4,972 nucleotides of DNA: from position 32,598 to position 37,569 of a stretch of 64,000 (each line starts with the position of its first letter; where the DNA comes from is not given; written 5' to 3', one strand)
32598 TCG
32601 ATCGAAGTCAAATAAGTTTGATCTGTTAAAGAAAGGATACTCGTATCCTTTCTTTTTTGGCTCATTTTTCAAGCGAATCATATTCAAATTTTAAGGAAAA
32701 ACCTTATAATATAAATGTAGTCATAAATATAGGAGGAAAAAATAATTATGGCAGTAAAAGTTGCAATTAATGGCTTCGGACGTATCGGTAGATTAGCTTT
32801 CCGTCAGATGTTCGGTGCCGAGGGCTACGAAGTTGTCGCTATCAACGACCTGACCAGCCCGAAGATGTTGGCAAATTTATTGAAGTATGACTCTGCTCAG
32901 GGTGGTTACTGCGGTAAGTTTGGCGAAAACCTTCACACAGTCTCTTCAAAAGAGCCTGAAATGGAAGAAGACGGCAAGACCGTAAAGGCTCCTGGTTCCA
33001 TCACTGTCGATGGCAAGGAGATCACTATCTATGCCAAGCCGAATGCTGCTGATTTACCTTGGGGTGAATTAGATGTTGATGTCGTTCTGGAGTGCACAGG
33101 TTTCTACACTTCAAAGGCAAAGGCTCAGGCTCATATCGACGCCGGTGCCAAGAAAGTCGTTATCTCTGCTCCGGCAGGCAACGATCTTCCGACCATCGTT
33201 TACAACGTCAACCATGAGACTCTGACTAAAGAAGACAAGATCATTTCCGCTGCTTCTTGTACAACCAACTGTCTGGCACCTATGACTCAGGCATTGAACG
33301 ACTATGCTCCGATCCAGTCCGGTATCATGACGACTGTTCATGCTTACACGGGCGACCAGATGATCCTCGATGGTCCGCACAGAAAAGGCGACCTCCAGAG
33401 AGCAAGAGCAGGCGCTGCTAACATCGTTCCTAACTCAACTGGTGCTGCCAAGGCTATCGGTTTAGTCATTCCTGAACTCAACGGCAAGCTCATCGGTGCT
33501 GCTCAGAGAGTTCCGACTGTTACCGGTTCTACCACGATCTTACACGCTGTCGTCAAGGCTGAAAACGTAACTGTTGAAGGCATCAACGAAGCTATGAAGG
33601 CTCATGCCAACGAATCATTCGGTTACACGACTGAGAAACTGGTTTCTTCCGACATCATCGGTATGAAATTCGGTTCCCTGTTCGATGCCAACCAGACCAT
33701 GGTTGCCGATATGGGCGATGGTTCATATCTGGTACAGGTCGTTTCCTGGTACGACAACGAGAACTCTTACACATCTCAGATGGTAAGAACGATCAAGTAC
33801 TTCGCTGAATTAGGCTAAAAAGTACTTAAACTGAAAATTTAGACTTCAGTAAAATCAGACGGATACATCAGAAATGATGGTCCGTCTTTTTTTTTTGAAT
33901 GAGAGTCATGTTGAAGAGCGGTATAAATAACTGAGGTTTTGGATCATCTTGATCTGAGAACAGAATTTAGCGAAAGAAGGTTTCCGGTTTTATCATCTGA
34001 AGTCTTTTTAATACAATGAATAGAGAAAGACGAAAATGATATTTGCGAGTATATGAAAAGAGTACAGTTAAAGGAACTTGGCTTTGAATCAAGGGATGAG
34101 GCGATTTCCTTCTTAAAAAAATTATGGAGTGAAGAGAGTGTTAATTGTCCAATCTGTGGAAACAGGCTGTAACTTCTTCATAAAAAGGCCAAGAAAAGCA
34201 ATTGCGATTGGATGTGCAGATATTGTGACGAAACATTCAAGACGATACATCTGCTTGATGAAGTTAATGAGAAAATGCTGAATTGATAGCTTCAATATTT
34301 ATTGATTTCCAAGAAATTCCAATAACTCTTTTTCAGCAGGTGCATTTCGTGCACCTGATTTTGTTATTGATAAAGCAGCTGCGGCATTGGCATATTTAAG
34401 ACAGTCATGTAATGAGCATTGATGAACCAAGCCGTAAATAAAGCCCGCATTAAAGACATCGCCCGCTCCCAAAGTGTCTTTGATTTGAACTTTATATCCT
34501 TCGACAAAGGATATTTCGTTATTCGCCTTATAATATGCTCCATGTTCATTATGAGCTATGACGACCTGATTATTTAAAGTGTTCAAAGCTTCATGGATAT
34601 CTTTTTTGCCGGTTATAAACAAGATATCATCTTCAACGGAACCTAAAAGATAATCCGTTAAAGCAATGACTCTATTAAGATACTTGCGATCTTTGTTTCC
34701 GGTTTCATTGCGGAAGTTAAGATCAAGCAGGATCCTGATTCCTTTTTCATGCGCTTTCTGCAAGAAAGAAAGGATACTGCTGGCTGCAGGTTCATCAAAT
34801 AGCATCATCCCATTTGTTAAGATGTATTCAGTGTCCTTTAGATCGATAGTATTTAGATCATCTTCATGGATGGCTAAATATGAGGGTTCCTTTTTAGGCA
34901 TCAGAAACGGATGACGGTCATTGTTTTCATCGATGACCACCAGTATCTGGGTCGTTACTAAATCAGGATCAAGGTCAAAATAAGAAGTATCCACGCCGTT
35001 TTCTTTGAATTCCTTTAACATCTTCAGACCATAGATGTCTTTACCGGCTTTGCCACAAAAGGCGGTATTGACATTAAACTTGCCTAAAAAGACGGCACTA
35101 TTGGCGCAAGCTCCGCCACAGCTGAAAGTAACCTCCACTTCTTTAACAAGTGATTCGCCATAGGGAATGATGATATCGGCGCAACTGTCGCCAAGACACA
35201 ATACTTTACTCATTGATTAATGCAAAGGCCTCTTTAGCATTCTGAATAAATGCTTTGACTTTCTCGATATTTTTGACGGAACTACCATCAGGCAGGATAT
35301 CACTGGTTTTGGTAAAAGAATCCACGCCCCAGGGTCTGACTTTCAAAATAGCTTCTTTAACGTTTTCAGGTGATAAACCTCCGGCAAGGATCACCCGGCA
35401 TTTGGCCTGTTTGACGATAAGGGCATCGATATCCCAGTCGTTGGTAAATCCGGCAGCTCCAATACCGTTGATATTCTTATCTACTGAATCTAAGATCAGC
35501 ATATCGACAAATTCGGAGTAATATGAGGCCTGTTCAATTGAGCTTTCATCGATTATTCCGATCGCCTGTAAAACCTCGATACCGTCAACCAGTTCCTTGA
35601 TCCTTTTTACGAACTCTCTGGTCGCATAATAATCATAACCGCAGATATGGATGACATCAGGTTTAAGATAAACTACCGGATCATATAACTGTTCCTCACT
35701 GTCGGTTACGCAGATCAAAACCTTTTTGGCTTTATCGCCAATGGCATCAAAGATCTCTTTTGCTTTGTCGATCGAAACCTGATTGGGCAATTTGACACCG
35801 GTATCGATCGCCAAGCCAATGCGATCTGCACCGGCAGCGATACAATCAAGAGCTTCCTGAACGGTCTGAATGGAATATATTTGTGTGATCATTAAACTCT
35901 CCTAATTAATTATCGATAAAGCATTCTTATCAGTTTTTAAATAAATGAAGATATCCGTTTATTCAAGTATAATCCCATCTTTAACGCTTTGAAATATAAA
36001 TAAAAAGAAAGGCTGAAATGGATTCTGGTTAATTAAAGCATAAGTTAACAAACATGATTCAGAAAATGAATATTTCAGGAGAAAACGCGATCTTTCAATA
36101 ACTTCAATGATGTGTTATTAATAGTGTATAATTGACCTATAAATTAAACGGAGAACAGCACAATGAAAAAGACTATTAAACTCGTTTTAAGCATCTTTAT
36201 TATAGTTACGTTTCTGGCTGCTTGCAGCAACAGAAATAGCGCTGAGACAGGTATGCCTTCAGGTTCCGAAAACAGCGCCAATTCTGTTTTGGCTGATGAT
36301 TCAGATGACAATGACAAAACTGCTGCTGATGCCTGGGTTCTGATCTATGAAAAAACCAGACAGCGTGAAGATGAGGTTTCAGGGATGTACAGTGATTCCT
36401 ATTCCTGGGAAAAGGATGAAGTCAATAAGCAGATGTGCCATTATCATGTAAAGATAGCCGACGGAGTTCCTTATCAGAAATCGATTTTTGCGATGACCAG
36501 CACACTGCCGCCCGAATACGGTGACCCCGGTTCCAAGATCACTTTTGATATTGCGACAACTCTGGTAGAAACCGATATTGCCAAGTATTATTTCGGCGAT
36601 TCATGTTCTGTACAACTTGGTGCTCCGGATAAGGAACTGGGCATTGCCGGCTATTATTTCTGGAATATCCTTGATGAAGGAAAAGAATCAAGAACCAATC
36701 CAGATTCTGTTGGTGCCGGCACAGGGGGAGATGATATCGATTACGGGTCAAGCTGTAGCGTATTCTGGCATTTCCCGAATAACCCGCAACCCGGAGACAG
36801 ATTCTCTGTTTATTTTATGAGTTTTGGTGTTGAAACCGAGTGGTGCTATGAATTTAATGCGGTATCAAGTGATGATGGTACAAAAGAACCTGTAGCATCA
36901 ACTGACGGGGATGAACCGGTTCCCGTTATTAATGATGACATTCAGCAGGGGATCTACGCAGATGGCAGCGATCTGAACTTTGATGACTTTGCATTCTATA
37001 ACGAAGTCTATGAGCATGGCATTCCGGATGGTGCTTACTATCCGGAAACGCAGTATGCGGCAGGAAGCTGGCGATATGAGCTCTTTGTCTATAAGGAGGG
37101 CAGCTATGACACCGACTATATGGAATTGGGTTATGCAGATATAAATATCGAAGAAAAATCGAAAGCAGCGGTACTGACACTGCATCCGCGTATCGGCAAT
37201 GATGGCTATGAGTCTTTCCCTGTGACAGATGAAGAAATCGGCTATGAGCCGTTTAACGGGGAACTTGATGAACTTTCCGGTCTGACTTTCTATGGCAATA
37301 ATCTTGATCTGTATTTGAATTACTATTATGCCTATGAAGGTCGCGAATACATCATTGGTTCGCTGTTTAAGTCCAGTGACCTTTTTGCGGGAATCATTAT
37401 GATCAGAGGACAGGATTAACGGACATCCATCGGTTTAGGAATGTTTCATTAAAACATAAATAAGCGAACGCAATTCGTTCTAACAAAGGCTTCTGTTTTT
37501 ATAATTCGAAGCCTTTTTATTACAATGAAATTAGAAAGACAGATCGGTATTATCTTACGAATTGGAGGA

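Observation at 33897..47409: Cassette-like accessory array between gap and pepF, punctuated by one conserved 80-110 bp intergenic unit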

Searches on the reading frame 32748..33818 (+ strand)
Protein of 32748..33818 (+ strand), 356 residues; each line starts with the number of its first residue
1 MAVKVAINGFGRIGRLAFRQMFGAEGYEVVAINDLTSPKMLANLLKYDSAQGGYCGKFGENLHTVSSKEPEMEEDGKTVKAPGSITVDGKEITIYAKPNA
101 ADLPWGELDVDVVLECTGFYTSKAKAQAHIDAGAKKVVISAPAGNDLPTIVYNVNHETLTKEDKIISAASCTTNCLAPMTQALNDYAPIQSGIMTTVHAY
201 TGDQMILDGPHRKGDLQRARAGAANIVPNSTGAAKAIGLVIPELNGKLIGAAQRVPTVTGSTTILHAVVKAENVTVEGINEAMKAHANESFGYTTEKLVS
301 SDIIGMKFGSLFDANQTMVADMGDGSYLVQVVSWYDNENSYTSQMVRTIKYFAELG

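Call 12: find_encoding_contigs(protein=window:32748-33818:+, flank=10000, max_places=10)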
Protein window:32748-33818:+ (356 aa): 3 contigs read that carry it; 2 places shown.
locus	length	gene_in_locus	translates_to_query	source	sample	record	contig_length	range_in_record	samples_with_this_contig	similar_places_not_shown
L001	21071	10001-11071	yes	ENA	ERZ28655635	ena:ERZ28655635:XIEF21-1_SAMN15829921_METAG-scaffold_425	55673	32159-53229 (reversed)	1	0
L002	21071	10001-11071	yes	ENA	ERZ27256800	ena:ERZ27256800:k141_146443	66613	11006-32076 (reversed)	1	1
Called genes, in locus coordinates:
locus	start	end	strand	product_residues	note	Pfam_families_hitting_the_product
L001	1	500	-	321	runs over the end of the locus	PF13443:HTH_26 (weak), PF01381:HTH_3 (weak)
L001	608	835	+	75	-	-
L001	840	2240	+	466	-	PF14659:Phage_int_SAM_3, PF00589:Phage_integrase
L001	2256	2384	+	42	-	-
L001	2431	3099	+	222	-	PF00072:Response_reg, PF00486:Trans_reg_C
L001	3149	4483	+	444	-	PF00512:HisKA, PF02518:HATPase_c, PF13589:HATPase_c_3 (weak)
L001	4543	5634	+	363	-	PF00005:ABC_tran, PF13304:AAA_21 (faint)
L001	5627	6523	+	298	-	PF00528:BPD_transp_1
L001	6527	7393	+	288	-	PF00528:BPD_transp_1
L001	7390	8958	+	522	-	PF01547:SBP_bac_1, PF13416:SBP_bac_8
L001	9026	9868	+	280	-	-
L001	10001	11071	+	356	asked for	PF00044:Gp_dh_N, PF02800:Gp_dh_C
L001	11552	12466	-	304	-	PF00294:PfkB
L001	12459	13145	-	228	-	PF00697:PRAI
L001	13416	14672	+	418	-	-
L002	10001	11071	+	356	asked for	PF00044:Gp_dh_N, PF02800:Gp_dh_C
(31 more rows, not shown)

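Call 46: find_homologous_proteins(query=window:32748-33818:+, max_evalue=1e-120)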
Query window:32748-33818:+ (356 aa): 8000 proteins with E <= 1e-120 among 8000 candidates; the best 120 are listed.
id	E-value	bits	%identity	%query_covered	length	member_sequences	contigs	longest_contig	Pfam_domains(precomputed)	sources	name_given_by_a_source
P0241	1.7e-221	752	95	99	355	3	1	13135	PF02800.26,PF00044.31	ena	-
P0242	1.1e-220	749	94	100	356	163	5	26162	PF02800.26,PF00044.31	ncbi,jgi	jgi:glyceraldehyde 3-phosphate dehydrogenase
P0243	2.5e-220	748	94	100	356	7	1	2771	PF02800.26,PF00044.31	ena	-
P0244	6.4e-220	747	94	99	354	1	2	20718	PF02800.26,PF00044.31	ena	-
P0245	5.2e-219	744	94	99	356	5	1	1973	PF02800.26,PF00044.31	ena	-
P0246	8.7e-219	743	94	100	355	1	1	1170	PF02800.26,PF00044.31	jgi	jgi:glyceraldehyde 3-phosphate dehydrogenase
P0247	1.6e-218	742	94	100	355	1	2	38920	PF02800.26,PF00044.31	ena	-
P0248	1.7e-218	742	93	100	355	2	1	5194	PF02800.26,PF00044.31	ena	-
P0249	2.5e-218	742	94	100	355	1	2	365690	PF02800.26,PF00044.31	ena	-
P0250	3.3e-218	741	94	100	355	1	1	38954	PF02800.26,PF00044.31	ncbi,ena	-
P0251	6.2e-218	740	93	100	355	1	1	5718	PF02800.26,PF00044.31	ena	-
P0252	1.2e-217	739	94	100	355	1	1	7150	PF02800.26,PF00044.31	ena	-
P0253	1.3e-217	739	94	100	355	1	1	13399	PF02800.26,PF00044.31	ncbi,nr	ncbi:MAG: type I glyceraldehyde-3-phosphate dehydrogenase [Erysipelotrichaceae bacterium]|nr:type I 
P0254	1.3e-217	739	93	100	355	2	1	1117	PF02800.26,PF00044.31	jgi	-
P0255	1.3e-216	736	93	100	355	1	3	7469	PF02800.26,PF00044.31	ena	-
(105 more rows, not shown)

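Call 47: find_encoding_contigs(protein=P0249, flank=10000, max_places=3)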
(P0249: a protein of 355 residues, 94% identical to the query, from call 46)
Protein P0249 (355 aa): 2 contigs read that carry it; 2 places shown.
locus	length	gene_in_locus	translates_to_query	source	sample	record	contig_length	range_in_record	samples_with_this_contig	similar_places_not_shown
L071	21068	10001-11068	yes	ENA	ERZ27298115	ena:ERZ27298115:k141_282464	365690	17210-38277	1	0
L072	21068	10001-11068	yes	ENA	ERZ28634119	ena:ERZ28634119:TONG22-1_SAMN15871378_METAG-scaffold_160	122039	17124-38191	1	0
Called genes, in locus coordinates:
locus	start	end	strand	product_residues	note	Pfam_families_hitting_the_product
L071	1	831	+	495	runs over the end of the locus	PF00149:Metallophos, PF02872:5_nucleotid_C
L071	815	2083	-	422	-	PF07969:Amidohydro_3, PF01979:Amidohydro_1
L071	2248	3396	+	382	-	-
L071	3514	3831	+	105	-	-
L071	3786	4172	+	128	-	-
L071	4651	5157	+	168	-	PF13302:Acetyltransf_3, PF00583:Acetyltransf_1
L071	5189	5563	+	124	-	PF07366:SnoaL, PF12680:SnoaL_2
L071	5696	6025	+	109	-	-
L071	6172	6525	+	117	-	-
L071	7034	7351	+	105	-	-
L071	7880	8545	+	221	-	PF00072:Response_reg, PF00486:Trans_reg_C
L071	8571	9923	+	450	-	PF00512:HisKA, PF02518:HATPase_c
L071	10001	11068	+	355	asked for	PF00044:Gp_dh_N, PF02800:Gp_dh_C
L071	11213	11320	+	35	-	-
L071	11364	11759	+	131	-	-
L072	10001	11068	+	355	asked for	PF00044:Gp_dh_N, PF02800:Gp_dh_C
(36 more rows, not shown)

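Call 48: find_encoding_contigs(protein=P0242, flank=10000, max_places=6)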
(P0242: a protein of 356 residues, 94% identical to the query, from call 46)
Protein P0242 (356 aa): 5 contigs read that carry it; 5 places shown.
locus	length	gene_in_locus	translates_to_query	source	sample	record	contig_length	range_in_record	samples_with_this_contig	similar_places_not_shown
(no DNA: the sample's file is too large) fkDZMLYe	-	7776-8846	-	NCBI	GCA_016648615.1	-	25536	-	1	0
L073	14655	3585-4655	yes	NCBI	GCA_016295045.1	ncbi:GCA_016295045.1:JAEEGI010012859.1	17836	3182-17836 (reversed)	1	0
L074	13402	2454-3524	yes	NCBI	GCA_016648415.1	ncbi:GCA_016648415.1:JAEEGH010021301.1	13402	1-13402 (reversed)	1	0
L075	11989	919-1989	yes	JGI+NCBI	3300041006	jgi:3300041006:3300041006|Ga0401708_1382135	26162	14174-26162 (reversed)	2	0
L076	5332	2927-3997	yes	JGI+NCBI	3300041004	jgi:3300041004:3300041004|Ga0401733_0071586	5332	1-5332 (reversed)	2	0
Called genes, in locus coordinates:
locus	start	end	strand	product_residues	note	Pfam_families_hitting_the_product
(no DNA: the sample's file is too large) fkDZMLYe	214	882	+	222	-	PF00072:Response_reg, PF00486:Trans_reg_C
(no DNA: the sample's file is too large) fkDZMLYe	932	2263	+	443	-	PF00512:HisKA, PF02518:HATPase_c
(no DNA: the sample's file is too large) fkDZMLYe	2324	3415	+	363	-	PF00005:ABC_tran, PF13304:AAA_21 (faint)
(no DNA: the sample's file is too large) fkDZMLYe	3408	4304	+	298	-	PF00528:BPD_transp_1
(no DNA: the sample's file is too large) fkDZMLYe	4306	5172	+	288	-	PF00528:BPD_transp_1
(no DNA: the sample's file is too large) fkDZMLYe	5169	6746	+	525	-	PF01547:SBP_bac_1, PF13416:SBP_bac_8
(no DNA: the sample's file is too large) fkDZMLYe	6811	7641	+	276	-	-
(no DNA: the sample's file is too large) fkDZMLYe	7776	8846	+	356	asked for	PF00044:Gp_dh_N, PF02800:Gp_dh_C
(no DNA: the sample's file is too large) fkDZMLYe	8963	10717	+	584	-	PF08439:Peptidase_M3_N, PF01432:Peptidase_M3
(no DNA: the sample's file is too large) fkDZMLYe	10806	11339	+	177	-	PF04138:GtrA_DPMS_TM (faint)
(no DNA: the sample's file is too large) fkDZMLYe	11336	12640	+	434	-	PF00535:Glycos_transf_2, PF10111:Glyco_tranf_2_2, PF13641:Glyco_tranf_2_3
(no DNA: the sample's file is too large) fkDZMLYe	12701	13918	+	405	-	PF12671:Amidase_6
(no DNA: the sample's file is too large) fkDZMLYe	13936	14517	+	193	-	PF11667:DUF3267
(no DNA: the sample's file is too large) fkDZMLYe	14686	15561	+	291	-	PF00781:DAGK_cat, PF19279:YegS_C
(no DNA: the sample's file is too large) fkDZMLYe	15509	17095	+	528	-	PF00890:FAD_binding_2 (weak), PF01266:DAO (faint), PF01593:Amino_oxidase, PF03486:HI0933_like (faint), PF07992:Pyr_redox_2 (faint), PF12831:FAD_oxidored (weak), PF13450:NAD_binding_8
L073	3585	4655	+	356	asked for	PF00044:Gp_dh_N, PF02800:Gp_dh_C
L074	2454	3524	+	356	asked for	PF00044:Gp_dh_N, PF02800:Gp_dh_C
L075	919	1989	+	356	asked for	PF00044:Gp_dh_N, PF02800:Gp_dh_C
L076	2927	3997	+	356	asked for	PF00044:Gp_dh_N, PF02800:Gp_dh_C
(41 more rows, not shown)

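Call 52: find_encoding_contigs(protein=P0241, flank=10000, max_places=3)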
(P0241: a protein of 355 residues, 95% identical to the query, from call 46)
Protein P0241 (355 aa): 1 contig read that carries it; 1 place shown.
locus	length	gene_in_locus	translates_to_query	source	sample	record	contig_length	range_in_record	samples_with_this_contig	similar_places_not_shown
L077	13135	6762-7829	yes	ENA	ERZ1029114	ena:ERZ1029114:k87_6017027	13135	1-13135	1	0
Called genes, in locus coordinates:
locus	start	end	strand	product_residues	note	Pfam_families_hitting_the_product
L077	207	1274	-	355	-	-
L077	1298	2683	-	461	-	PF03062:MBOAT, PF13813:MBOAT_2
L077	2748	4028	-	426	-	PF02403:Seryl_tRNA_N, PF00587:tRNA-synt_2b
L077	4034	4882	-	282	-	PF02195:ParB_N, PF17762:HTH_ParB, PF23552:ParB_C (faint)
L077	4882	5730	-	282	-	PF00142:Fer4_NifH, PF02374:ArsA_ATPase (weak), PF06564:CBP_BcsQ, PF09140:MipZ, PF10609:ParA, PF13614:AAA_31, PF01656:CbiA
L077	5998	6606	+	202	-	PF01612:DNA_pol_A_exo1 (weak), PF00929:RNase_T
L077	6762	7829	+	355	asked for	PF00044:Gp_dh_N, PF02800:Gp_dh_C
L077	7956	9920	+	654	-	PF09913:DUF2142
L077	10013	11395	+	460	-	PF13727:CoA_binding_3, PF02397:Bac_transf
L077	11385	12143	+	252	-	PF14393:DUF4422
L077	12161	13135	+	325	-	?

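Call 53: find_encoding_contigs(protein=P0250, flank=10000, max_places=3)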
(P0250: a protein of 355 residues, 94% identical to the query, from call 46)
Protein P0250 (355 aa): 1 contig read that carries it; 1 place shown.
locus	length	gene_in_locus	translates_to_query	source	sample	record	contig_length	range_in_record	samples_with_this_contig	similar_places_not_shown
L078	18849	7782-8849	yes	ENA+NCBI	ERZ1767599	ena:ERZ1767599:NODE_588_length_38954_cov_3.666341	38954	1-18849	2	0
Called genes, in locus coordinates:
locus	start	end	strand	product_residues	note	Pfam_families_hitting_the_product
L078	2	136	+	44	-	?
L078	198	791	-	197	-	-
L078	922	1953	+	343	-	PF14397:ATPgrasp_ST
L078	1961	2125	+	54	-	PF26273:Gly_zipper (faint)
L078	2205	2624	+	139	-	-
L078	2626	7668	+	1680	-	PF18991:DUF5724, PF13569:DUF4132, PF24879:DUF7737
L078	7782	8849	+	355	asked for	PF00044:Gp_dh_N, PF02800:Gp_dh_C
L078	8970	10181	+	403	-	PF12671:Amidase_6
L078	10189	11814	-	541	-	PF03382:DUF285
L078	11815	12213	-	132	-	-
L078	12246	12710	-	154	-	-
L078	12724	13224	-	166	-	-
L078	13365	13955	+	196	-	PF22381:Staph_reg_Sar_Rot, PF01047:MarR, PF01325:Fe_dep_repress (faint), PF12802:MarR_2, PF13463:HTH_27 (weak), PF13601:HTH_34 (weak)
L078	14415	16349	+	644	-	PF08279:HTH_11 (faint), PF05043:Mga (weak)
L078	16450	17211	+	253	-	PF03609:EII-Sor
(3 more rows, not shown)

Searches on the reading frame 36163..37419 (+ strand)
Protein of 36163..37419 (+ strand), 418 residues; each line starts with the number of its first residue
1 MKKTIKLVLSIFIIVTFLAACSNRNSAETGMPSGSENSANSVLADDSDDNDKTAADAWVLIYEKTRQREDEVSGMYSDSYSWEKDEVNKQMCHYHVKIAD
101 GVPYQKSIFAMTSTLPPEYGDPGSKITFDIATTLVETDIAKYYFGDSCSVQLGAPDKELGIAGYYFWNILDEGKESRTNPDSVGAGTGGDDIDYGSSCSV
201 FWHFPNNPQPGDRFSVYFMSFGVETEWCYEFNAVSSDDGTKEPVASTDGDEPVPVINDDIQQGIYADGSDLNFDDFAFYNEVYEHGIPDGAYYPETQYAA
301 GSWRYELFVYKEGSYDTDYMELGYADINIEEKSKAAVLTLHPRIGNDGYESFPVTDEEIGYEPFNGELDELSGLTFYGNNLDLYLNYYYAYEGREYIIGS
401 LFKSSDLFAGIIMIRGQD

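Call 67: search_protein_families(library=ncbifam, proteins=[window:36163-37419:+], max_evalue=0.001)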
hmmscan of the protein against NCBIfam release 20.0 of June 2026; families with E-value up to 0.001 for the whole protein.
window:36163-37419:+ (418 aa): 0 families
